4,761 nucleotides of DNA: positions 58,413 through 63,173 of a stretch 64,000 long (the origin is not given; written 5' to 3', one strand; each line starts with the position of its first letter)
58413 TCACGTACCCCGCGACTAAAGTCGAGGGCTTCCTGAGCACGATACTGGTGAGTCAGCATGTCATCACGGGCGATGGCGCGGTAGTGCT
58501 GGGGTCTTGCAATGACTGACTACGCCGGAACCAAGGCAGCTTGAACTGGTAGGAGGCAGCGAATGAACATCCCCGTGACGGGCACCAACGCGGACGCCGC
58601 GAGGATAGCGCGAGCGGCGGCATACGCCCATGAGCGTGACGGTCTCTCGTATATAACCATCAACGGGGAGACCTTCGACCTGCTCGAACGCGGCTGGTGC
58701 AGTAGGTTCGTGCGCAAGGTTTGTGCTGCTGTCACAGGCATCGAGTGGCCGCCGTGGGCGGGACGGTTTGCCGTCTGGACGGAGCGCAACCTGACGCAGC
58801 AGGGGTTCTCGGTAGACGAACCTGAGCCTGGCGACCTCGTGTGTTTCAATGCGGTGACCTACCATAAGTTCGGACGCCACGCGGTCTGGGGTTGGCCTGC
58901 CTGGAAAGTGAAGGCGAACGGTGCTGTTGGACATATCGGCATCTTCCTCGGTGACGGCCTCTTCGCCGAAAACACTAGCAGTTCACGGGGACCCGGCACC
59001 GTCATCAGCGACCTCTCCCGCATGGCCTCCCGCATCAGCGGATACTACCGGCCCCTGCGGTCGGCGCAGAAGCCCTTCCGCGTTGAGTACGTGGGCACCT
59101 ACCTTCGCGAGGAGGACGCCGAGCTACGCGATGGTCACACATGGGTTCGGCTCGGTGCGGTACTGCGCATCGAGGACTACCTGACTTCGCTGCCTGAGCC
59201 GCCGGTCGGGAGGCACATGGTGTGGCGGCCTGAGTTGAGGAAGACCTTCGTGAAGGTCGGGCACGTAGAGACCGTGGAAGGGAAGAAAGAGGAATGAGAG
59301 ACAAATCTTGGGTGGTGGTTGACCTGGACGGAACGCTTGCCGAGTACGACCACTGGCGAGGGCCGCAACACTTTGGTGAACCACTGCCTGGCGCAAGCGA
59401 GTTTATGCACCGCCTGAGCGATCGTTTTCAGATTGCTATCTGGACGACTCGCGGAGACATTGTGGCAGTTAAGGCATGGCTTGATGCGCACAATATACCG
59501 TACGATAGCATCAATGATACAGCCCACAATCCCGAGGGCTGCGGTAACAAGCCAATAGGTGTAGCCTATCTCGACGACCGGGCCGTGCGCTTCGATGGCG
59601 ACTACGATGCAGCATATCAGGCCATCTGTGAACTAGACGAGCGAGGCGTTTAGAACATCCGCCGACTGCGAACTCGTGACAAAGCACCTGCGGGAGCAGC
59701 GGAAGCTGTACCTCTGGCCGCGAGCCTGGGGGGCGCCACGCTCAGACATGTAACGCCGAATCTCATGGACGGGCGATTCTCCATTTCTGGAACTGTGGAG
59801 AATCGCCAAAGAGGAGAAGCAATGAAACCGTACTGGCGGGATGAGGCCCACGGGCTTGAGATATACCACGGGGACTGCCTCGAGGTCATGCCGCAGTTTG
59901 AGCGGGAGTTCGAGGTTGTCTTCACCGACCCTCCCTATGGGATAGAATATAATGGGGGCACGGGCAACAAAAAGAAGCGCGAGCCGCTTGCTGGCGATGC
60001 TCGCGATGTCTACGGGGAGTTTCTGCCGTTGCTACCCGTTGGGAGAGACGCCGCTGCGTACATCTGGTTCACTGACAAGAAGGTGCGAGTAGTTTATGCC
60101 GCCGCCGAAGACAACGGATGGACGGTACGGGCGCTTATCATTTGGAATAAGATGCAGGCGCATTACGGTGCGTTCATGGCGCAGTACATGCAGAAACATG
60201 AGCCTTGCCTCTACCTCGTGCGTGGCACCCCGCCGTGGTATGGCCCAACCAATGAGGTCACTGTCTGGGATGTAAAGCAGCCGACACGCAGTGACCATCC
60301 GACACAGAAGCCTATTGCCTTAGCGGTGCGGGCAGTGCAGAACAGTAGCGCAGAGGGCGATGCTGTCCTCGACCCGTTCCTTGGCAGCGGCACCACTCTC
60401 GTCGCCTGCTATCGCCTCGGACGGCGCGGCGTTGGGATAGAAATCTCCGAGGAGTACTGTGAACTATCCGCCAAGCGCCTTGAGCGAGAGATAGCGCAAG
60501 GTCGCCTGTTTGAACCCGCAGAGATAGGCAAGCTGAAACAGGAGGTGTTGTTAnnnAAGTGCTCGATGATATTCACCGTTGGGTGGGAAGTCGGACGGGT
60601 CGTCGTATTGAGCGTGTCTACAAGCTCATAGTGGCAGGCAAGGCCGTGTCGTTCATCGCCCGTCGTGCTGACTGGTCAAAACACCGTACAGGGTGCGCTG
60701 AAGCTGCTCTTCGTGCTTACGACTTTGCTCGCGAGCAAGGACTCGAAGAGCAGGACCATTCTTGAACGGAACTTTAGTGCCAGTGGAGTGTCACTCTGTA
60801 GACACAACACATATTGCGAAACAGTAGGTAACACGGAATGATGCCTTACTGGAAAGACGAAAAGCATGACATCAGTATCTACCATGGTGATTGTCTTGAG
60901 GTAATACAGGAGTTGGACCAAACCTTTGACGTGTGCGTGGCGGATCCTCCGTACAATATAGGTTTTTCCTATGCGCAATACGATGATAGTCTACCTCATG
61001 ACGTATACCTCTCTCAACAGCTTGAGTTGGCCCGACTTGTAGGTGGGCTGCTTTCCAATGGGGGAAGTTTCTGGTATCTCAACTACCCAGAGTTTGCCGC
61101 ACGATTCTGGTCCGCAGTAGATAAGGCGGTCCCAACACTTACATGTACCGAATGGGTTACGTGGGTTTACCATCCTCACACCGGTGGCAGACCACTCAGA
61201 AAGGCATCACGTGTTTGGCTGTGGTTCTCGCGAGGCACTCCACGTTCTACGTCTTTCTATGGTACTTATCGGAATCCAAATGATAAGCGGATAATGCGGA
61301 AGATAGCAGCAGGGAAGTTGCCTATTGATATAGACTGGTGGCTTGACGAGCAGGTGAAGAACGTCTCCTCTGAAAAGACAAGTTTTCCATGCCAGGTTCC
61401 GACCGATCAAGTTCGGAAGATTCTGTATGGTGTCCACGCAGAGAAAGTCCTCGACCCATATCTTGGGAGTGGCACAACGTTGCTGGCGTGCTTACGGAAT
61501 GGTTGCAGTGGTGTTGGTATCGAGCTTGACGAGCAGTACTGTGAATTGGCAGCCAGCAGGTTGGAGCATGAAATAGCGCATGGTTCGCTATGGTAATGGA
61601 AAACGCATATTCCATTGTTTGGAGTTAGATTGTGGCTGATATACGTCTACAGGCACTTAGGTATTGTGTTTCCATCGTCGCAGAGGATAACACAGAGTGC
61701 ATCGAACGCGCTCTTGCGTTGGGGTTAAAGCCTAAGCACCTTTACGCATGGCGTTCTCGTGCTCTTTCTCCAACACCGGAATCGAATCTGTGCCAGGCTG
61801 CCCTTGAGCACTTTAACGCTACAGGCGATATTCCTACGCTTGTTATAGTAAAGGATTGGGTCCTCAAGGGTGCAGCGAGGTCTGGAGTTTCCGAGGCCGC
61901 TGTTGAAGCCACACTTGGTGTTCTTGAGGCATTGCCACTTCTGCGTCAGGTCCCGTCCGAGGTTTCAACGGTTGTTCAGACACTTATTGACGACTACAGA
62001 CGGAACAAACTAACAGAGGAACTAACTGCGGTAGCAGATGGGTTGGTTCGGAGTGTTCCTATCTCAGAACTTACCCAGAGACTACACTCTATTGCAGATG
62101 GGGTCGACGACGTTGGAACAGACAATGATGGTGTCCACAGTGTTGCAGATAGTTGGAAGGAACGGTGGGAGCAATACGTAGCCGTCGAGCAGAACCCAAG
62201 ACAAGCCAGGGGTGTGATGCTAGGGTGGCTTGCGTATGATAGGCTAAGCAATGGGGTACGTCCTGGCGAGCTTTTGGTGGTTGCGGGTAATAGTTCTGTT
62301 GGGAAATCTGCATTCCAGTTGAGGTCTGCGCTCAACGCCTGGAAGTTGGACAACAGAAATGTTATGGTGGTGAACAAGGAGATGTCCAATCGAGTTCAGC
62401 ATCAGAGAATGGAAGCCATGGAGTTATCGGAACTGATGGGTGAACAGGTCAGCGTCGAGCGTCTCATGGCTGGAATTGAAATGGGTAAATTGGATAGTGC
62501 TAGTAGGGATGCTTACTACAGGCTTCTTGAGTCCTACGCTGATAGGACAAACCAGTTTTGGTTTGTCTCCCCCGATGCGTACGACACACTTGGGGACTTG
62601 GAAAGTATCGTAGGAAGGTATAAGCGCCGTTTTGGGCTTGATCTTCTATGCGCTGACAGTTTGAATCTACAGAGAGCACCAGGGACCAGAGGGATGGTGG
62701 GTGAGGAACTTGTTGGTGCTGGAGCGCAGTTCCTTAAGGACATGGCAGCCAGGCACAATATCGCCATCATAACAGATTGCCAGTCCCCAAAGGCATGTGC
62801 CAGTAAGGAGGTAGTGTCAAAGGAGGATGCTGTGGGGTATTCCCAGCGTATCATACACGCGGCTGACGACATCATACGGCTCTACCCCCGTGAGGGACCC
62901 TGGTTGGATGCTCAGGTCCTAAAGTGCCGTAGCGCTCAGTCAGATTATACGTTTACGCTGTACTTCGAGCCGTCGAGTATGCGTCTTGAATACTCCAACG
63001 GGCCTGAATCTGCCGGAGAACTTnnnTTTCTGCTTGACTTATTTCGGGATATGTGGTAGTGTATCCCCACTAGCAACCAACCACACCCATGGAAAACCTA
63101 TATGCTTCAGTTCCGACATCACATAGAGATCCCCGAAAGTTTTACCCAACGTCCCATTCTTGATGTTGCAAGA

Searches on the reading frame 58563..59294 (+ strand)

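Call 81: search_protein_families(library=phrogs, proteins=[window:58563-59294:+], max_evalue=0.001)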
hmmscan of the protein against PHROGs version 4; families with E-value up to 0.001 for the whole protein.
window:58563-59294:+ (244 aa): 1 family
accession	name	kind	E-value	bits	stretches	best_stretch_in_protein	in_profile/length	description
phrog_329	-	tail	0.00031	20.1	1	46-168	563-664/949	minor tail protein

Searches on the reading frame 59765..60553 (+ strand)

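Call 81: search_protein_families(library=phrogs, proteins=[window:59765-60553:+], max_evalue=0.001)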
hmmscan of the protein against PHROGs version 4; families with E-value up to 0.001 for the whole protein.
window:59765-60553:+ (263 aa): 14 families
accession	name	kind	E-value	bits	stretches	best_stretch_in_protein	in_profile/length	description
phrog_67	-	other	1.2e-55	190.9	1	18-250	113-354/743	DNA methyltransferase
phrog_498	-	other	1.8e-46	159.9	1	49-242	223-423/633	DNA methyltransferase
phrog_3008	-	other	3.8e-26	92.9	1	171-259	143-233/244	DNA methyltransferase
phrog_23085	-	unknown function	1.6e-18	67.7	1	145-239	4-105/138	-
phrog_18293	-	other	9.7e-15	55.6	1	174-242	42-110/119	methyltransferase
phrog_6952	-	other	1.8e-13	51.8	1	168-241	102-177/181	DNA methyltransferase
phrog_8769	-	other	6.9e-11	42.8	1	199-246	13-60/71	methyltransferase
phrog_23148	-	unknown function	7.5e-11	43.3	1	175-241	82-148/165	-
phrog_16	-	DNA, RNA and nucleotide metabolism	1.1e-06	28.2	1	188-254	858-927/986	DNA helicase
phrog_18146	-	other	3.1e-06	27.3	1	188-228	59-100/452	DNA methyltransferase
phrog_10183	-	other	6.1e-06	25.7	0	194-228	112-146/889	DNA methyltransferase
phrog_12517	-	unknown function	0.00012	22.4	0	195-239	103-147/316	-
phrog_6025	-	other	0.00021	22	1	29-131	10-112/192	DNA methyltransferase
phrog_21315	-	unknown function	0.00055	20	1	47-156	238-348/415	-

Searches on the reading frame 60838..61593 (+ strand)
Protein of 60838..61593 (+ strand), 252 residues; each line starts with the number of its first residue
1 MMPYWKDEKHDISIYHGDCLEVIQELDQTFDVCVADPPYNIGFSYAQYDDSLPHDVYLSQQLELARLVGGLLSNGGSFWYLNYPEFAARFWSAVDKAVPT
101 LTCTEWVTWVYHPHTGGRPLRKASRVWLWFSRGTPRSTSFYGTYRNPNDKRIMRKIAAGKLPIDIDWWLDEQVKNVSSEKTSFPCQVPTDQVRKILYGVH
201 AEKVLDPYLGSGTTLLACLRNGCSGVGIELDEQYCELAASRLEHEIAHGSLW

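Call 81: search_protein_families(library=phrogs, proteins=[window:60838-61593:+], max_evalue=0.001)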
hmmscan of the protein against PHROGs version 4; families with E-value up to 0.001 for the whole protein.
window:60838-61593:+ (252 aa): 12 families
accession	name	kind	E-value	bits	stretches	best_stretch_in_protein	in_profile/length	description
phrog_67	-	other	6.9e-36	125.6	1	1-248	115-349/743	DNA methyltransferase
phrog_498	-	other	2.9e-14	53.5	1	22-244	214-422/633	DNA methyltransferase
phrog_3008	-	other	1e-11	45.6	1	165-248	133-217/244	DNA methyltransferase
phrog_18293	-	other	1.1e-08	36.1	1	176-244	39-109/119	methyltransferase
phrog_8769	-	other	1.1e-08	35.8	1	204-246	15-57/71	methyltransferase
phrog_18146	-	other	2.1e-07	31.2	1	183-232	53-101/452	DNA methyltransferase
phrog_6952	-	other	3.7e-07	31.2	1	179-240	110-173/181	DNA methyltransferase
phrog_23148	-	unknown function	3e-06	28.4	1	197-243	101-147/165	-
phrog_10183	-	other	3.5e-06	26.6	0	169-231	89-146/889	DNA methyltransferase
phrog_23085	-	unknown function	3.8e-06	27.6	1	199-241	62-104/138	-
phrog_6025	-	other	2.3e-05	25.1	1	9-50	9-54/192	DNA methyltransferase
phrog_11619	-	other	0.00085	19.8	0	8-73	65-129/186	DNA methyltransferase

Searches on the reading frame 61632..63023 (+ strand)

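Call 81: search_protein_families(library=phrogs, proteins=[window:61632-63023:+], max_evalue=0.001)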
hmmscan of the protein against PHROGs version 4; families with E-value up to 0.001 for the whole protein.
window:61632-63023:+ (464 aa): 3 families
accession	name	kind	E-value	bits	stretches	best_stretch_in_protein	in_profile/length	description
phrog_19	-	DNA, RNA and nucleotide metabolism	7.2e-34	118.6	1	56-453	201-579/621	DnaB-like replicative helicase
phrog_243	-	DNA, RNA and nucleotide metabolism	4.5e-11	43.2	1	180-453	5-266/273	DnaB-like replicative helicase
phrog_239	-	DNA, RNA and nucleotide metabolism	1e-10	42.2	1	165-459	317-603/801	DNA primase/helicase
